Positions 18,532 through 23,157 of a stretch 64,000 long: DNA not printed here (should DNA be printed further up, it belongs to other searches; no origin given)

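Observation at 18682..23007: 1441-aa secreted giant protein with nine or more Cys-framed Asp-rich '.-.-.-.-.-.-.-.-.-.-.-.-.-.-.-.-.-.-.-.' repeats, directly upstream of and co-directional with the type IV pilus locus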

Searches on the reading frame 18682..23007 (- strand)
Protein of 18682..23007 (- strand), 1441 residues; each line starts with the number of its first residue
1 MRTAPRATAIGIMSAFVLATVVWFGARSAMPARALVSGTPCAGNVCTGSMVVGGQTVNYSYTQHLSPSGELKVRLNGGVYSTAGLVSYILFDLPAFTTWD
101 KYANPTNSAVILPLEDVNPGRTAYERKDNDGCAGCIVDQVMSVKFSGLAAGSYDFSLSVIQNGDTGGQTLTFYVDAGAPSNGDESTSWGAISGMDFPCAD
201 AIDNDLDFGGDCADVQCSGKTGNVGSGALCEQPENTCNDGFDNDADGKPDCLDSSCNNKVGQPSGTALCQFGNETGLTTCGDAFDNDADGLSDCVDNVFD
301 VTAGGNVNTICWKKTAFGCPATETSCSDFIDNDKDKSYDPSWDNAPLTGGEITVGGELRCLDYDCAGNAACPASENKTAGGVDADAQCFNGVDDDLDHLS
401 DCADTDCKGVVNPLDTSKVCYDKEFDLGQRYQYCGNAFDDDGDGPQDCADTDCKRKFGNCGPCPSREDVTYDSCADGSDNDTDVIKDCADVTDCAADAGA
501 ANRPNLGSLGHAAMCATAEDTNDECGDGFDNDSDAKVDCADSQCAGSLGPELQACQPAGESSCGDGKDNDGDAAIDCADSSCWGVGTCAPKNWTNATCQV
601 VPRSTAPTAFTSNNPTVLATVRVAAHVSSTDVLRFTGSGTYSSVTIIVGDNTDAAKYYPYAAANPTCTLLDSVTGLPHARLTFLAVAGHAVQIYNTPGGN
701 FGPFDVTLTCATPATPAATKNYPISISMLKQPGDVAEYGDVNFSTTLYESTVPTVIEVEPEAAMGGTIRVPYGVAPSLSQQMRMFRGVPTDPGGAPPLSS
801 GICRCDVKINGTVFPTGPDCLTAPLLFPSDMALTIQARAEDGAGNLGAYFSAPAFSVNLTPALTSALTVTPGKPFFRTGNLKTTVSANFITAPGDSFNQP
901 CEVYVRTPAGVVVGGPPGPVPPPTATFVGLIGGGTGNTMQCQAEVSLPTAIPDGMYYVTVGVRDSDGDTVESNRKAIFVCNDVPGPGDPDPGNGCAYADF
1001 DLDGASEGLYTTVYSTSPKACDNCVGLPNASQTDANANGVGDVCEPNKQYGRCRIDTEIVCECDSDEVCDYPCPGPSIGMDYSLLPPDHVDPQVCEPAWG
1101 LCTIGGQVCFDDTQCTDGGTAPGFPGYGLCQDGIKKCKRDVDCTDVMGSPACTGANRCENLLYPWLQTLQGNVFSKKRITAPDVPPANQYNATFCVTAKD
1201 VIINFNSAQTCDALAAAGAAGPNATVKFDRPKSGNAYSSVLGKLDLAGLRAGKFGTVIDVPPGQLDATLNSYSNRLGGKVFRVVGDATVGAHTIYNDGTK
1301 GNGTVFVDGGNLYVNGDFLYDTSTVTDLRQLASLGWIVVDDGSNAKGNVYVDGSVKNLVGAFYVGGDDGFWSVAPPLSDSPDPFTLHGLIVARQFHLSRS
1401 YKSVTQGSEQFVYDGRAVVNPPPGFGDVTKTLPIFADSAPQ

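Call 6: search_protein_families(library=pfam, proteins=[window:18682-23007:-], max_evalue=0.1)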
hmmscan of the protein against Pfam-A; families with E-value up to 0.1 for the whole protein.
window:18682-23007:- (1441 aa): 0 families

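Call 7: search_protein_families(library=ncbifam, proteins=[window:18682-23007:-], max_evalue=1)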
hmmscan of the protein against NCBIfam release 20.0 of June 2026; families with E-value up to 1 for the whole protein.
window:18682-23007:- (1441 aa): 1 family
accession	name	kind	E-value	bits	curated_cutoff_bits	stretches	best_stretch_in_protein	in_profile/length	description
NF033662.1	acid_disulf_rpt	repeat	1.2e-36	124.2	41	9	231-258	1-28/32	acidic double-disulfide repeat-containing protein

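Call 10: find_homologous_proteins(query=window:18682-23007:-, max_evalue=0.001)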
Query window:18682-23007:- (1441 aa): 162 proteins with E <= 0.001 among 8000 candidates; the best 120 are listed.
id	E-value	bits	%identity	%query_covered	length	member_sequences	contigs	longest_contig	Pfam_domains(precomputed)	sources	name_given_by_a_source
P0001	0.0e+0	2918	86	100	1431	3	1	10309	-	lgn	-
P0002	0.0e+0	2742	81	100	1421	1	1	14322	-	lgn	-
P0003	0.0e+0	2015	63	98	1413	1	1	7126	-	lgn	-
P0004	0.0e+0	1951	60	99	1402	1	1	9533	PF07495.20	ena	-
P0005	0.0e+0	1951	61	98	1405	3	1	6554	-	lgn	-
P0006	0.0e+0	1930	62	98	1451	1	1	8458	-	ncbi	-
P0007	0.0e+0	1830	59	100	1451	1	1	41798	-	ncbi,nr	ncbi:MAG TPA: hypothetical protein VL500_01945 [Candidatus Eisenbacteria bacterium]|nr:hypothetical 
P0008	0.0e+0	1791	57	100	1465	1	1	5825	-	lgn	-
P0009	0.0e+0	1785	58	98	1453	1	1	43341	-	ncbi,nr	ncbi:MAG TPA: hypothetical protein VL426_03990 [Candidatus Binatia bacterium]|nr:hypothetical protei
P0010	0.0e+0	1779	57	99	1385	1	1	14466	-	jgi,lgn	jgi:hypothetical protein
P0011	0.0e+0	1670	55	98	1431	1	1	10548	-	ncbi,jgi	ncbi:MAG: hypothetical protein RLZZ324_669 [Candidatus Parcubacteria bacterium]|jgi:hypothetical pro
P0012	0.0e+0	1641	54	100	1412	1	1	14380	-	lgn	-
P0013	0.0e+0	1640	53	99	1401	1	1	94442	-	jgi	jgi:hypothetical protein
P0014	0.0e+0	1640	54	100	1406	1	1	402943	-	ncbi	-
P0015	0.0e+0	1580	53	100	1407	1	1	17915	-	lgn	-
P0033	0.0e+0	1173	43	97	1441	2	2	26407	-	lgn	-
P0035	0.0e+0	1129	43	98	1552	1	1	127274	-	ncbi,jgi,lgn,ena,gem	ncbi:MAG: hypothetical protein WCT10_01125 [Patescibacteria group bacterium]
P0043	6.3e-222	758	35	72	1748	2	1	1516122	-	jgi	jgi:hypothetical protein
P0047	3.9e-175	603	34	99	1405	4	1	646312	-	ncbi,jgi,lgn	ncbi:MAG: hypothetical protein WC866_02415 [Patescibacteria group bacterium]|jgi:hypothetical protei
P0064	3.5e-135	470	33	98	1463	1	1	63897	-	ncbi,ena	ncbi:MAG: hypothetical protein AAB444_02070 [Patescibacteria group bacterium]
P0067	3.4e-129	450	35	70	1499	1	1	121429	-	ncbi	ncbi:hypothetical protein ACFLZZ_02650 [Nanoarchaeota archaeon]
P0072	3.5e-109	384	29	85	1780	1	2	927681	-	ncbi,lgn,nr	ncbi:MAG: hypothetical protein PHD51_00405 [Patescibacteria group bacterium]|nr:hypothetical protein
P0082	4.6e-34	135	32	27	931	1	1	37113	PF11617.14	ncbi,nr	ncbi:hypothetical protein HYX14_01275 [Candidatus Woesearchaeota archaeon]|nr:hypothetical protein [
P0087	1.5e-27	114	36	27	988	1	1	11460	PF23981.2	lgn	-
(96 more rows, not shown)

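Call 13: find_encoding_contigs(protein=P0014, flank=10000, max_places=2)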
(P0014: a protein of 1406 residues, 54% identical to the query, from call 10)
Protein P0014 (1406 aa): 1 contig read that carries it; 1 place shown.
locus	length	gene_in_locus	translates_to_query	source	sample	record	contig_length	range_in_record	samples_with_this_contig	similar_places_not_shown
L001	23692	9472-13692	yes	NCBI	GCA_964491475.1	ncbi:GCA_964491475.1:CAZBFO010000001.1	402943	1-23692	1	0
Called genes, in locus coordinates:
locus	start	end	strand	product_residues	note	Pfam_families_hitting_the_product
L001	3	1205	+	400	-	?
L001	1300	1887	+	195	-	-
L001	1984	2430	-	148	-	PF07866:DUF1653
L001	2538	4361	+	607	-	PF00009:GTP_EFTU, PF00679:EFG_C, PF06421:LepA_C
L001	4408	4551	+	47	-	-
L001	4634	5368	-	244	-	PF13365:Trypsin_2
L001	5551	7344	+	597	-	PF01368:DHH, PF02272:DHHA1, PF17768:RecJ_OB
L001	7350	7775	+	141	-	PF00075:RNase_H, PF13456:RVT_3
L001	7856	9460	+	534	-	-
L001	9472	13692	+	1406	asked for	-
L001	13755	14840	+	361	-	PF11104:PilM_2, PF14450:FtsA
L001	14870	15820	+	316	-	-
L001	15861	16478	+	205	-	-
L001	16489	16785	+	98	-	-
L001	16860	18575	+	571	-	PF05157:MshEN, PF00437:T2SSE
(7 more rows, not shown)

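Call 14: find_encoding_contigs(protein=P0047, flank=10000, max_places=2)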
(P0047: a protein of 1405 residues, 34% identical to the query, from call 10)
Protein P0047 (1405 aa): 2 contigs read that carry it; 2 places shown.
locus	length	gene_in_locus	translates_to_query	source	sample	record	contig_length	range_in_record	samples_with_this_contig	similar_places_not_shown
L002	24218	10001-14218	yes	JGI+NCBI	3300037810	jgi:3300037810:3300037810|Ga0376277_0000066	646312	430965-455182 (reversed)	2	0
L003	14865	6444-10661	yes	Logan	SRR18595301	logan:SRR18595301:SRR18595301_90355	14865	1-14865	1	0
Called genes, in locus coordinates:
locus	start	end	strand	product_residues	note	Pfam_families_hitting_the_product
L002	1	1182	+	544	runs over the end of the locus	PF03023:MurJ, PF13440:Polysacc_synt_3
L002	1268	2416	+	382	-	-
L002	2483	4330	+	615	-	PF00009:GTP_EFTU, PF03144:GTP_EFTU_D2 (weak), PF00679:EFG_C, PF06421:LepA_C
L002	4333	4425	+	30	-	-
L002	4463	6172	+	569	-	PF01368:DHH, PF02272:DHHA1, PF17768:RecJ_OB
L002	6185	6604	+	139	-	PF00075:RNase_H, PF13456:RVT_3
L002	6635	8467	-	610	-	PF08439:Peptidase_M3_N, PF01432:Peptidase_M3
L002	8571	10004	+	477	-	-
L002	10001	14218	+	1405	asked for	-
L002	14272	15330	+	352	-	PF11104:PilM_2, PF14450:FtsA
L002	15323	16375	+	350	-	-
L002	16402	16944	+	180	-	-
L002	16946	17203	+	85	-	-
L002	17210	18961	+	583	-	PF05157:MshEN, PF00437:T2SSE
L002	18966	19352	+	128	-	PF00072:Response_reg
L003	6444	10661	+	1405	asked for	-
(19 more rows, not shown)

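Call 15: find_encoding_contigs(protein=P0035, flank=10000, max_places=2)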
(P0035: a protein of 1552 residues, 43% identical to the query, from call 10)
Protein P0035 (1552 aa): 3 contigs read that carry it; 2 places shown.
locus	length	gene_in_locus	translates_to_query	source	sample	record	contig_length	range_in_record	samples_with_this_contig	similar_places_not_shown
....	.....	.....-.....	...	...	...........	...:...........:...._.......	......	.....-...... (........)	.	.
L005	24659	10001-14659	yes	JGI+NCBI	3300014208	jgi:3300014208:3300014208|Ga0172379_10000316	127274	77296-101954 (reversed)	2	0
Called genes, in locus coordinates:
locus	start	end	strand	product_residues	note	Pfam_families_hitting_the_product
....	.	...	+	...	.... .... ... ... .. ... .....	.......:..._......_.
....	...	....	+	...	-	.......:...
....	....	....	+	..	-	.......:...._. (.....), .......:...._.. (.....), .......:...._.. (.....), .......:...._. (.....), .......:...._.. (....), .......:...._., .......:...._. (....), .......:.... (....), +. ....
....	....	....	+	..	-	-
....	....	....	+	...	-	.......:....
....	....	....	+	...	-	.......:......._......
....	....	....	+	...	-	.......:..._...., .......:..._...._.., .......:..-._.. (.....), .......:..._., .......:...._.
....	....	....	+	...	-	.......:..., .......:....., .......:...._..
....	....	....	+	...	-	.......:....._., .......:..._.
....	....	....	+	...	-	-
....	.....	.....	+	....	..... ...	-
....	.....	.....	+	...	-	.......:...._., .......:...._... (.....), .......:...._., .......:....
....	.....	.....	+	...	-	-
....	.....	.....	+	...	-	-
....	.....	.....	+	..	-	-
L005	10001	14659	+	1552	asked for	-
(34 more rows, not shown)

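Call 16: find_encoding_contigs(protein=P0072, flank=10000, max_places=1)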
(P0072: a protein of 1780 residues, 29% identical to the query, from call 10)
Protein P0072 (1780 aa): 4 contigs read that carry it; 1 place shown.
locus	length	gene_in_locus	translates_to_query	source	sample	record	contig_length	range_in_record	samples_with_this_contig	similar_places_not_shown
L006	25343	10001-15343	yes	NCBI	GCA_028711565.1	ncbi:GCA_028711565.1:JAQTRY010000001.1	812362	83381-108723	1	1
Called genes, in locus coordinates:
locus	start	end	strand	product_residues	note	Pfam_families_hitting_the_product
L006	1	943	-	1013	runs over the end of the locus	PF11617:Cu-binding_MopE (weak)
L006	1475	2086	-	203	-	PF13489:Methyltransf_23, PF02353:CMAS (weak), PF05891:Methyltransf_PK, PF03848:TehB, PF13847:Methyltransf_31, PF08241:Methyltransf_11, PF08242:Methyltransf_12, PF13649:Methyltransf_25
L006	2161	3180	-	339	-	PF04055:Radical_SAM, PF13186:SPASM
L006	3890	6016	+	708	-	-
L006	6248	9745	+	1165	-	PF02412:TSP_3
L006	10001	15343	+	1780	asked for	-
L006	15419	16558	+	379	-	PF11104:PilM_2, PF14450:FtsA (weak)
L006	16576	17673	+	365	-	-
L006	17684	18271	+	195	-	-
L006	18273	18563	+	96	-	-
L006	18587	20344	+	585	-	PF05157:MshEN, PF00437:T2SSE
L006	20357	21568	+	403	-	PF28597:T2SSF_N, PF00482:T2SSF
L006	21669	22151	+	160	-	-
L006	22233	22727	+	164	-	PF07963:N_methyl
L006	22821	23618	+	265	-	PF06750:A24_N_bact, PF01478:Peptidase_A24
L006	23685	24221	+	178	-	PF07963:N_methyl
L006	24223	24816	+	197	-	-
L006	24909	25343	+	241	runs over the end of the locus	-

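Call 17: find_encoding_contigs(protein=P0043, flank=10000, max_places=1)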
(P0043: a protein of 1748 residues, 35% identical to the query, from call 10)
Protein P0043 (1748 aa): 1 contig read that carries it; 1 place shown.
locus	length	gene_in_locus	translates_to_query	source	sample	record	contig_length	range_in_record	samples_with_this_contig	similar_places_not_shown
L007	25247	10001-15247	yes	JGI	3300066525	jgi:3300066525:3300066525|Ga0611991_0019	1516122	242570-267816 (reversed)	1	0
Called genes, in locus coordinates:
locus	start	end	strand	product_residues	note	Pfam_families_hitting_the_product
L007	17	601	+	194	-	PF06130:PTAC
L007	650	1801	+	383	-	PF00871:Acetate_kinase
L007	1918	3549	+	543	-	PF03023:MurJ, PF01943:Polysacc_synt (weak), PF13440:Polysacc_synt_3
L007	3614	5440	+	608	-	PF00009:GTP_EFTU, PF03144:GTP_EFTU_D2 (weak), PF00679:EFG_C, PF06421:LepA_C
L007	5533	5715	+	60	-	-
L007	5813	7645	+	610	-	PF01368:DHH, PF02272:DHHA1, PF17768:RecJ_OB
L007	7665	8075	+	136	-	PF00075:RNase_H, PF13456:RVT_3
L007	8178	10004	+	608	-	-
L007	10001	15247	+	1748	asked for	-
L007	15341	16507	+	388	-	PF11104:PilM_2, PF14450:FtsA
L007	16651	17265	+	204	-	-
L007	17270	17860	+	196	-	-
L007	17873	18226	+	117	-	-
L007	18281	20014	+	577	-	PF05157:MshEN, PF00437:T2SSE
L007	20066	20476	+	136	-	PF00072:Response_reg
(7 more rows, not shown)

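Call 18: find_encoding_contigs(protein=P0067, flank=10000, max_places=1)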
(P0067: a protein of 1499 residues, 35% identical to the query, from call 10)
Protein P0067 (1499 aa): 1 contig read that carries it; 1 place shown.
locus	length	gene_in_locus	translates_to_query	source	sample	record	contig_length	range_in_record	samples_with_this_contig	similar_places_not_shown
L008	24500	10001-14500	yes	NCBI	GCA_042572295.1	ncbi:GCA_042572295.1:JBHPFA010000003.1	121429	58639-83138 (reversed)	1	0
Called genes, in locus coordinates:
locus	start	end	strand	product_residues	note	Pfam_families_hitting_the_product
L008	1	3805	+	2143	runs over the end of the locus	-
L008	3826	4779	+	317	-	-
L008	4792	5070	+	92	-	-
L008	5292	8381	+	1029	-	PF13385:Laminin_G_3, PF18262:PhetRS_B1 (faint)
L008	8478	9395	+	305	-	-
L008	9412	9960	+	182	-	-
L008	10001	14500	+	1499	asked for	-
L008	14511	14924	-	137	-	-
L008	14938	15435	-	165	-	-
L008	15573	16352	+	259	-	PF02002:TFIIE_alpha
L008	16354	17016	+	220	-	PF01694:Rhomboid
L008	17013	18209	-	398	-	PF04894:Nre_N, PF04895:Nre_C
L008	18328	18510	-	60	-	-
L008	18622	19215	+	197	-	PF00827:Ribosomal_L15e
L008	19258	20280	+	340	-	PF01368:DHH, PF02272:DHHA1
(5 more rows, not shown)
